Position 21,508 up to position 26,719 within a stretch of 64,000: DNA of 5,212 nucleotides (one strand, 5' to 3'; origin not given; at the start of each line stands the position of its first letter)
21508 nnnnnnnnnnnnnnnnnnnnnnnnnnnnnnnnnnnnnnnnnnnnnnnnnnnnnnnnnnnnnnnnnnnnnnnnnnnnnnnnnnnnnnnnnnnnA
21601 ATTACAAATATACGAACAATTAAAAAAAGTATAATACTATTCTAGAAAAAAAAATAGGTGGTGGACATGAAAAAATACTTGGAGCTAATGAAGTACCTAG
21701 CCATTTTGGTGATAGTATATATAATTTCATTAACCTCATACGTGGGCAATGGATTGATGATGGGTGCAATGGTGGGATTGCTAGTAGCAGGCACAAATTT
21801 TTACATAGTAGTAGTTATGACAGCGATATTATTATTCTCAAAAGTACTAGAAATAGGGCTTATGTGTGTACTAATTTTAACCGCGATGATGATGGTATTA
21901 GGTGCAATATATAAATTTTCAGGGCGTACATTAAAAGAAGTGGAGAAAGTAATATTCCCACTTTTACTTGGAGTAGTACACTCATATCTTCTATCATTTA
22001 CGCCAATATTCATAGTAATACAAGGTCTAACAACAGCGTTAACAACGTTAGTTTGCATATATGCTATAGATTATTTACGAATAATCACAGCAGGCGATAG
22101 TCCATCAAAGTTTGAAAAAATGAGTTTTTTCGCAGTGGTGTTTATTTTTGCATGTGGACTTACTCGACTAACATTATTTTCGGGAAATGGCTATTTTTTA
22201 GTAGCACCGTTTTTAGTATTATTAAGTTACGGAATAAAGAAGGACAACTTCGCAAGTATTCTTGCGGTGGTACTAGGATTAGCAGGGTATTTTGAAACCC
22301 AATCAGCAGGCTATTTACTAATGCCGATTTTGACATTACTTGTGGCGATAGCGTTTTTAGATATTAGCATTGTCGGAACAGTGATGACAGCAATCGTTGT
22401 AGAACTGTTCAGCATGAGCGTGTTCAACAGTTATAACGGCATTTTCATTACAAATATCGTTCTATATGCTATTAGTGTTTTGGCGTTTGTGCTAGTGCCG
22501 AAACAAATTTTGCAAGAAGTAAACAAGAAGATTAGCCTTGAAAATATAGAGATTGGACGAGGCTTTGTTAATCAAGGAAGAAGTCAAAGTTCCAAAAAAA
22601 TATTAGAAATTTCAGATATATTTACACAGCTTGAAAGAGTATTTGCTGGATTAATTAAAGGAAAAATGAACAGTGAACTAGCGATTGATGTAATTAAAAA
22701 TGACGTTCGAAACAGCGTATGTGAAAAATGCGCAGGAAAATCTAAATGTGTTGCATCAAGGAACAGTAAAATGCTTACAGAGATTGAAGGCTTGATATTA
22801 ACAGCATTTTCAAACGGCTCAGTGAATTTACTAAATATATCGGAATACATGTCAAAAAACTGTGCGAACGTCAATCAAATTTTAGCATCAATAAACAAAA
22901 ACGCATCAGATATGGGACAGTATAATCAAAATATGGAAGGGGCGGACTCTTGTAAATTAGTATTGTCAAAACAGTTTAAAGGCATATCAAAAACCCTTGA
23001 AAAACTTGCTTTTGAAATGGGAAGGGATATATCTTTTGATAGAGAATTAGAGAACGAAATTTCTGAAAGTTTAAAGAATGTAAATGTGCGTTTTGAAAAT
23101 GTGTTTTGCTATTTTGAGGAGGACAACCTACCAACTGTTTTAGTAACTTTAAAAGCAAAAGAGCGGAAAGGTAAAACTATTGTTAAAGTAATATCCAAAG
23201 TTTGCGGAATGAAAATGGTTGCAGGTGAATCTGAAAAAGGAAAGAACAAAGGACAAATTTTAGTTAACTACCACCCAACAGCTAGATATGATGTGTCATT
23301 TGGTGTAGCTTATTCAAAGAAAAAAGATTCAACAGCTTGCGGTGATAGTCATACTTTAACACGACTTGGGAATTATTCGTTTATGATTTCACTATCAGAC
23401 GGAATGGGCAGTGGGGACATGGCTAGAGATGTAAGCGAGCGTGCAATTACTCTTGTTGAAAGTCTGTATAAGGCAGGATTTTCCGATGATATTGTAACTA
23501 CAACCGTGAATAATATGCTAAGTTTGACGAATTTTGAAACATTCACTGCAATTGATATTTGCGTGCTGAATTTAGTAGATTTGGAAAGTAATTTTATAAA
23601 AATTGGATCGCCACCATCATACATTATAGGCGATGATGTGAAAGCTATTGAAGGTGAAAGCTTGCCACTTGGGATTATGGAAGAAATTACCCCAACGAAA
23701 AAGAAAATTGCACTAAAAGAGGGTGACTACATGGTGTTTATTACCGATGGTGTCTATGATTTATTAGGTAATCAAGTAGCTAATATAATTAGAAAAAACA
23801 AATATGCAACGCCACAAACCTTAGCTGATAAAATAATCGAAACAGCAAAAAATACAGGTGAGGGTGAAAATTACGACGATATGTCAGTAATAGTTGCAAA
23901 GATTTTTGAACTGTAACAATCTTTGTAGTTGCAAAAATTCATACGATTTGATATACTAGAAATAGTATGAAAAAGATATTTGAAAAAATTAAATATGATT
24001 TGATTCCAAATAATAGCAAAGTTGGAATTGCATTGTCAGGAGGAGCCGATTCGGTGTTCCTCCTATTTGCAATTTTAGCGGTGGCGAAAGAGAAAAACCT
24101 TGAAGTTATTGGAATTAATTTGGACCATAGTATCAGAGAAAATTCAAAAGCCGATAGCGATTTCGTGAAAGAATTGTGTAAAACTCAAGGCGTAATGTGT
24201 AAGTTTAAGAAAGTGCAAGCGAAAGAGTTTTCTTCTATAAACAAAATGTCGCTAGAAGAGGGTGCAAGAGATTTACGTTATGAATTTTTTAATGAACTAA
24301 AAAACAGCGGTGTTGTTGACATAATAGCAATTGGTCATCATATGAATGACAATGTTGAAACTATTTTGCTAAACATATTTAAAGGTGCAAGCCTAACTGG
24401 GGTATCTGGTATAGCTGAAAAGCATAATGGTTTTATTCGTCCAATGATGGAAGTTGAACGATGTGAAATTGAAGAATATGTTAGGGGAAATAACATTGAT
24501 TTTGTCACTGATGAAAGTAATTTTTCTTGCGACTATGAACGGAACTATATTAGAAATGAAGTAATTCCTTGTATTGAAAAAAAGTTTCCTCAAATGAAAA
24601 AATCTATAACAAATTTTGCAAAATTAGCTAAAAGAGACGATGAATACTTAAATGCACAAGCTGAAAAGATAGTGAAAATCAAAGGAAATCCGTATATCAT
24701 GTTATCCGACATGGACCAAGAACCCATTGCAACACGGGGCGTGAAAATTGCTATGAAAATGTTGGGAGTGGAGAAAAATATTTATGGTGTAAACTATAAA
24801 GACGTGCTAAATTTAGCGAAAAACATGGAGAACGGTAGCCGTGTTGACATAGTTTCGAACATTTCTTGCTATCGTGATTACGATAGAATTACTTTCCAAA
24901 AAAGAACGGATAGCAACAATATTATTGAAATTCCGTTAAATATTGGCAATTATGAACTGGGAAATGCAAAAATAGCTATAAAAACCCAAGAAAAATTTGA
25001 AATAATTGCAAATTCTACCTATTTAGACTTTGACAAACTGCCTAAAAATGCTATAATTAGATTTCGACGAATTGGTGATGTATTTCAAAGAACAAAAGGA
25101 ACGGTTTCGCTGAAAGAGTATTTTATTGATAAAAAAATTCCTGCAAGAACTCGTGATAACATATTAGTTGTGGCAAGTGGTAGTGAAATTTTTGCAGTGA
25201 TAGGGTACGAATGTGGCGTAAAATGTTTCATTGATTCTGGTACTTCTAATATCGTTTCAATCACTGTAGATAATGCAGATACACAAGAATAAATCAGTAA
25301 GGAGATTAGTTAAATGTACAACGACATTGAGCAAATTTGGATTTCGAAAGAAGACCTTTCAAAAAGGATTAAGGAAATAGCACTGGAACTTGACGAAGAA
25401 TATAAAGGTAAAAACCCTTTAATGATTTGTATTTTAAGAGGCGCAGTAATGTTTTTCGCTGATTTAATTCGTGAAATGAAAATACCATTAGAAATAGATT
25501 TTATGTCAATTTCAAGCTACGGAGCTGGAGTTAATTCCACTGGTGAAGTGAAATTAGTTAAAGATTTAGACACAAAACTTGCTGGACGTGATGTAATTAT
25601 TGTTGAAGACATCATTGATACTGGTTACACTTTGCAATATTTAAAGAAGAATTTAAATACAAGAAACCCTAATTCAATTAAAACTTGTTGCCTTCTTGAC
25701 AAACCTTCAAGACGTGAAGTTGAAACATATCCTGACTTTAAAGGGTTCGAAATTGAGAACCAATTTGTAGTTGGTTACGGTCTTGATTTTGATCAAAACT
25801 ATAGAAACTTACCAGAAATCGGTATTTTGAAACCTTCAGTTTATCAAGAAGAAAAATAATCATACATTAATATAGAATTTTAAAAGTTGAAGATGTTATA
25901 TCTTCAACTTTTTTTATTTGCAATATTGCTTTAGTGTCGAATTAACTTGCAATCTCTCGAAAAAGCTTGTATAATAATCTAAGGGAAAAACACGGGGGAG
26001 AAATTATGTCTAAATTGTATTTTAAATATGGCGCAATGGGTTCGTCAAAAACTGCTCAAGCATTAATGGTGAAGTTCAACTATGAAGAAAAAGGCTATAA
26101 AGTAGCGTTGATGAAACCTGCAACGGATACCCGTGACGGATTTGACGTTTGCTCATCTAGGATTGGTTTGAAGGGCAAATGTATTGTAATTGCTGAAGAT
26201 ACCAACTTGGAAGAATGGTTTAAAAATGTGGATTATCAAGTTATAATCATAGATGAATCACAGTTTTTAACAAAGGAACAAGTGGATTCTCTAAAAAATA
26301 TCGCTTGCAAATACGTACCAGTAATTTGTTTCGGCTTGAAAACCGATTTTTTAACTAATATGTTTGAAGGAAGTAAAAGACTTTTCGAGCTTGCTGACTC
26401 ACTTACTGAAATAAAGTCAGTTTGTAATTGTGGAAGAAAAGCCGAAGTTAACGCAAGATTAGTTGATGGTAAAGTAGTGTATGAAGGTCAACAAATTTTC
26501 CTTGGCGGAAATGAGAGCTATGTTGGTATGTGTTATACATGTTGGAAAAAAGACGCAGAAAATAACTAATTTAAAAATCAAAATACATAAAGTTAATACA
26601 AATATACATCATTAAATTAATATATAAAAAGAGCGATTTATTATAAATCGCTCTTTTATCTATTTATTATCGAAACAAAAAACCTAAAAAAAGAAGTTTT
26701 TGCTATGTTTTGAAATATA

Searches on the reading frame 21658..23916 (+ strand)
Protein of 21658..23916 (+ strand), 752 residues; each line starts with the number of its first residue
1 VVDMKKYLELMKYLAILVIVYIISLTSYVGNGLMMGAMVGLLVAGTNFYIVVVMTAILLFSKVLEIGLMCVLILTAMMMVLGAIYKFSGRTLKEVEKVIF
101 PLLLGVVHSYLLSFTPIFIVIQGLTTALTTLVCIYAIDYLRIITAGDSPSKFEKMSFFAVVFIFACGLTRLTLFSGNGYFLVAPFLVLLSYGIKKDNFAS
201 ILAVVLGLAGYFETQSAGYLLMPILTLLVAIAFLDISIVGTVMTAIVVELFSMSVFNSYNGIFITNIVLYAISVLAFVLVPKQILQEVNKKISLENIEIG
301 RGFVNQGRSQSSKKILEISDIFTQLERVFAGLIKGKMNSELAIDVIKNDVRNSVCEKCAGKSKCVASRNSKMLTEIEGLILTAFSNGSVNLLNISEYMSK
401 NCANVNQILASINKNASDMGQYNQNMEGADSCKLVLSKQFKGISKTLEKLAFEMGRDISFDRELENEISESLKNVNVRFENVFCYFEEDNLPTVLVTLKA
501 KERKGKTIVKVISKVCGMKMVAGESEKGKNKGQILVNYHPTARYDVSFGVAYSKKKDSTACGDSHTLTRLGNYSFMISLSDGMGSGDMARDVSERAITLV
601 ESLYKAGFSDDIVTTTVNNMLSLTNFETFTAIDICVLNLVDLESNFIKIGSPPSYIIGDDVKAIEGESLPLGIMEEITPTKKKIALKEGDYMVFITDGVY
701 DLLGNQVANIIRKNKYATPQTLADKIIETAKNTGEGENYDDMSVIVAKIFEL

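Call 25: search_protein_families(library=pfam, proteins=[window:21658-23916:+], max_evalue=0.00001)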
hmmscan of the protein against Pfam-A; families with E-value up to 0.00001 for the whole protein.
window:21658-23916:+ (752 aa): 2 families
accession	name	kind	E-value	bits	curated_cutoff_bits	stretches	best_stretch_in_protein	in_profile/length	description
PF07228.17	SpoIIE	-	4.9e-24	85.8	25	1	575-749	5-191/192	Stage II sporulation protein E (SpoIIE)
PF19732.4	SpoIIE_N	-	2.6e-16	59.8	27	1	171-555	208-600/605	Stage II sporulation protein E N-terminal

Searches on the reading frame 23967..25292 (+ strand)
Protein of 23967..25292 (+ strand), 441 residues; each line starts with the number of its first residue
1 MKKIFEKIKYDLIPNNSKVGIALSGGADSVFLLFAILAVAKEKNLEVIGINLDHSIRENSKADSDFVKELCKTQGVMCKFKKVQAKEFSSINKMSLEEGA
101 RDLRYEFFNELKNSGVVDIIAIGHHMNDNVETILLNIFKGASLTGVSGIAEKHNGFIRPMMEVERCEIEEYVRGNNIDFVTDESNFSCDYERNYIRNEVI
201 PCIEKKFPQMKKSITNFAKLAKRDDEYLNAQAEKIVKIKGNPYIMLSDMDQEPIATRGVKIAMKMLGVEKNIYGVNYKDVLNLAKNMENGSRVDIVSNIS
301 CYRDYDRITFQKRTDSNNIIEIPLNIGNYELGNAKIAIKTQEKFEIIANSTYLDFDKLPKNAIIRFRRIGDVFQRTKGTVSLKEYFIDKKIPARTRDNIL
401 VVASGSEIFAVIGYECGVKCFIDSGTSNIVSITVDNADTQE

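Call 25: search_protein_families(library=pfam, proteins=[window:23967-25292:+], max_evalue=0.00001)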
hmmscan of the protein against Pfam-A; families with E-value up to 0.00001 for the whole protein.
window:23967-25292:+ (441 aa): 2 families
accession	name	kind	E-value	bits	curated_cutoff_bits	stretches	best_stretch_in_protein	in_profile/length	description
PF01171.26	ATP_bind_3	-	1.9e-48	165.1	27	1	19-198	2-182/182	PP-loop family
PF11734.13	TilS_C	-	2.7e-07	30.3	22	1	364-416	3-57/74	TilS substrate C-terminal domain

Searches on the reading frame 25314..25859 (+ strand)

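Call 18: search_protein_families(library=pfam, proteins=[window:25314-25859:+], max_evalue=0.01)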
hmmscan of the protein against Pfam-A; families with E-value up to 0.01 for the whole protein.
window:25314-25859:+ (181 aa): 1 family
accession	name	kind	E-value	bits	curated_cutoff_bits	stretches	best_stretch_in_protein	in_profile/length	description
PF00156.33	Pribosyltran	-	1.4e-32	112.6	26.3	1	16-159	12-157/158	Phosphoribosyl transferase domain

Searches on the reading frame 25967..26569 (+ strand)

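Call 18: search_protein_families(library=pfam, proteins=[window:25967-26569:+], max_evalue=0.01)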
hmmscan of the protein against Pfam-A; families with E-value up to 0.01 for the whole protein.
window:25967-26569:+ (200 aa): 1 family
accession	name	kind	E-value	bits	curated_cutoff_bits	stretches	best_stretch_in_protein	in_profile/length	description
PF00265.24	TK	-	1.6e-37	129.5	20.6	1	16-193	2-176/176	Thymidine kinase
